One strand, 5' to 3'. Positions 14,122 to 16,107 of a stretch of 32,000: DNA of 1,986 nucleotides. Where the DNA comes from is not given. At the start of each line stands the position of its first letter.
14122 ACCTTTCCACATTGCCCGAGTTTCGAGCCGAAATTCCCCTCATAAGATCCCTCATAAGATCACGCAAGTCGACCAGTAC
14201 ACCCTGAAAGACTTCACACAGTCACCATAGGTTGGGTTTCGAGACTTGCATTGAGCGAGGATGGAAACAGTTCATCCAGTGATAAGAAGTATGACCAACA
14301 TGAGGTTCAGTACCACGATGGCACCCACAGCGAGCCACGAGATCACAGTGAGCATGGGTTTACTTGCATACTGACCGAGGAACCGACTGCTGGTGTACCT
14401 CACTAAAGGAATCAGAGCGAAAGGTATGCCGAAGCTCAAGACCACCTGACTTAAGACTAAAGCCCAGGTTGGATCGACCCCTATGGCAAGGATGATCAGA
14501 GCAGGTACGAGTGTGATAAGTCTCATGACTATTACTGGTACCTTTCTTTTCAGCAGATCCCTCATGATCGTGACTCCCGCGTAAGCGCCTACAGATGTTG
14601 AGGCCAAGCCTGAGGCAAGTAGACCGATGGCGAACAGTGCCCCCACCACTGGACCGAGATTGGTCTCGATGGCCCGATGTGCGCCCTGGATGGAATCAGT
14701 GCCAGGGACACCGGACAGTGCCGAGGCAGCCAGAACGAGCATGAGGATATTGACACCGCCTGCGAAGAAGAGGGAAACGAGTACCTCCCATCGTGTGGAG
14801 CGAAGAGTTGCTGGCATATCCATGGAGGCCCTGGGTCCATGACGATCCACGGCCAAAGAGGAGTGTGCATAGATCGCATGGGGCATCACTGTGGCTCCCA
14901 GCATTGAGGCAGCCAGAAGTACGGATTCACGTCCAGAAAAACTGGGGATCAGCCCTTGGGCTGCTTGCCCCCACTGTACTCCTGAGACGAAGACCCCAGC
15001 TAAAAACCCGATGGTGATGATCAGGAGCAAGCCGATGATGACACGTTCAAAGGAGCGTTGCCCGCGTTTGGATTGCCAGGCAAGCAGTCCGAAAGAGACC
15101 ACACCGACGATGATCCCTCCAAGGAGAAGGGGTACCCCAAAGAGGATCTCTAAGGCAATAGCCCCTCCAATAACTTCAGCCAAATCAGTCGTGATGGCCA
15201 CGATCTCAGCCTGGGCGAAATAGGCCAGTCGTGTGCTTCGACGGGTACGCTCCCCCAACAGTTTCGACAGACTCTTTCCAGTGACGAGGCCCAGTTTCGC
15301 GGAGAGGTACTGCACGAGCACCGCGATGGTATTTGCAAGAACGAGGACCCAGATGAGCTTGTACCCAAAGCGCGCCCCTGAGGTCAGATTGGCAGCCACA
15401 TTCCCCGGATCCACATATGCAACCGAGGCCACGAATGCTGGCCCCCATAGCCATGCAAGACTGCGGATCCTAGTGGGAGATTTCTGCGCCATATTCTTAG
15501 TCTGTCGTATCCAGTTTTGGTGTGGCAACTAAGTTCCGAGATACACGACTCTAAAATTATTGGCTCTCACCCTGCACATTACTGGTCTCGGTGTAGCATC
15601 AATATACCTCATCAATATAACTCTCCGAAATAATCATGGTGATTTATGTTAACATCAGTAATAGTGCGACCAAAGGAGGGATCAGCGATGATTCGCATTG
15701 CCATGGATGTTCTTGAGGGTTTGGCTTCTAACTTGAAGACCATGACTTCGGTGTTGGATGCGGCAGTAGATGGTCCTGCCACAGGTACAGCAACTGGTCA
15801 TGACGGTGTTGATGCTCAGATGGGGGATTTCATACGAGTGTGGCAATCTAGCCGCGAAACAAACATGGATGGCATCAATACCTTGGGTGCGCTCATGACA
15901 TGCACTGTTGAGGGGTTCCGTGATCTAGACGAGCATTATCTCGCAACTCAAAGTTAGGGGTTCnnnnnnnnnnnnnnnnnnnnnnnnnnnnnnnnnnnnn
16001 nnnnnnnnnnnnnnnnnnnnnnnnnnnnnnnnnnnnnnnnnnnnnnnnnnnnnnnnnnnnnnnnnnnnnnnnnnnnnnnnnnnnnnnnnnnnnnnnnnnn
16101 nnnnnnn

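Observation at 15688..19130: Orphan four-gene cassette resembling a type-VII-secretion effector / chaperone / immunity module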

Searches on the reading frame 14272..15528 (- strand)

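Call 33: search_protein_families(library=pfam, proteins=[window:14272-15528:-], max_evalue=0.001)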
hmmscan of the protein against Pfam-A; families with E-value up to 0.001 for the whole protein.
window:14272-15528:- (418 aa): 1 family
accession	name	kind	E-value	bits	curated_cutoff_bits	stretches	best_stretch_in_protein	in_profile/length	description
PF01566.24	Nramp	-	2.8e-103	346.2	29.8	1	44-389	1-355/357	Natural resistance-associated macrophage protein-like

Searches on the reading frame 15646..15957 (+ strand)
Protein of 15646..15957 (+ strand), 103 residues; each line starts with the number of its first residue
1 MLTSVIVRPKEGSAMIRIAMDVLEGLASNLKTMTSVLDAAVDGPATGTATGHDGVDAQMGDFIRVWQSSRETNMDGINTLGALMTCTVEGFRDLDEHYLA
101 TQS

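Call 3: search_protein_families(library=pfam, proteins=[window:15688-15957:+], max_evalue=1)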
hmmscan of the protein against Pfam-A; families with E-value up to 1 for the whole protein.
window:15688-15957:+ (89 aa): 2 families
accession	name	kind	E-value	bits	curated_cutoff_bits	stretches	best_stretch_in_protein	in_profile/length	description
PF09277.16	Erythro-docking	-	0.024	15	24.6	1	31-59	21-49/58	Erythronolide synthase, docking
PF07232.17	DUF1424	-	0.043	13.2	23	1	19-76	180-239/329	Putative rep protein (DUF1424)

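Call 4: search_protein_families(library=ncbifam, proteins=[window:15688-15957:+], max_evalue=1)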
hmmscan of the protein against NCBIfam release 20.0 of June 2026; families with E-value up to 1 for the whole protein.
window:15688-15957:+ (89 aa): 0 families

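Call 34: search_protein_families(library=pfam, proteins=[window:15646-15957:+], max_evalue=1)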
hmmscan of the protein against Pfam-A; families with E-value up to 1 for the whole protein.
window:15646-15957:+ (103 aa): 2 families
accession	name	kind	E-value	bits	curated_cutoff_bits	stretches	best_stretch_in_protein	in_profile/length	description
PF07232.17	DUF1424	-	0.032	13.7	23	1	30-90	177-239/329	Putative rep protein (DUF1424)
PF09277.16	Erythro-docking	-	0.033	14.5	24.6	1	45-73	21-49/58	Erythronolide synthase, docking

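Call 81: list_cluster_members(proteins=[window:15688-15957:+, P0001, P0002, P0029, window:18228-19130:+])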
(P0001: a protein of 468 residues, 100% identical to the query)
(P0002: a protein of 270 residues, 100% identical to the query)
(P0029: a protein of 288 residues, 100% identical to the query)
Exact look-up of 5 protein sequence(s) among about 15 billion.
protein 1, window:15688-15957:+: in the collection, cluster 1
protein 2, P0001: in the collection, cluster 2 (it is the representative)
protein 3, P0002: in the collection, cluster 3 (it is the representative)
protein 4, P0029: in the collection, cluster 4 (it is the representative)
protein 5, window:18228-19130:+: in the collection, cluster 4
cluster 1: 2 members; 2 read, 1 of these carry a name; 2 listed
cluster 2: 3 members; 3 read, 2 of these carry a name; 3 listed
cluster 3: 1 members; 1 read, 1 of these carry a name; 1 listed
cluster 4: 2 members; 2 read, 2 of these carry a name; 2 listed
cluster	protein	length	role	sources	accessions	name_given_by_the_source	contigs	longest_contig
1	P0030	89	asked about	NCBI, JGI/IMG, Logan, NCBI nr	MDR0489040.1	MAG: hypothetical protein LBG99_06560 [Propionibacteriaceae bacterium] | hypothetical protein | hypothetical protein [Propionibacteriaceae bacterium]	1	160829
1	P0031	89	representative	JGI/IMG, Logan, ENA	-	-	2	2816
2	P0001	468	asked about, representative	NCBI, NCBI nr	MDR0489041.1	MAG: hypothetical protein LBG99_06565 [Propionibacteriaceae bacterium] | hypothetical protein [Propionibacteriaceae bacterium]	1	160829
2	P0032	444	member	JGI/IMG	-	hypothetical protein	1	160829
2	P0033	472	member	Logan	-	-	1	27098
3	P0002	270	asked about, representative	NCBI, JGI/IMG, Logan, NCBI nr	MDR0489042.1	MAG: hypothetical protein LBG99_06570 [Propionibacteriaceae bacterium] | hypothetical protein | hypothetical protein [Propionibacteriaceae bacterium]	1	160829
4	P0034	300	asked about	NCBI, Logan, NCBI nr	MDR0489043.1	MAG: hypothetical protein LBG99_06575 [Propionibacteriaceae bacterium] | hypothetical protein [Propionibacteriaceae bacterium]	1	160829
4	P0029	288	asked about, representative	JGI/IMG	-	hypothetical protein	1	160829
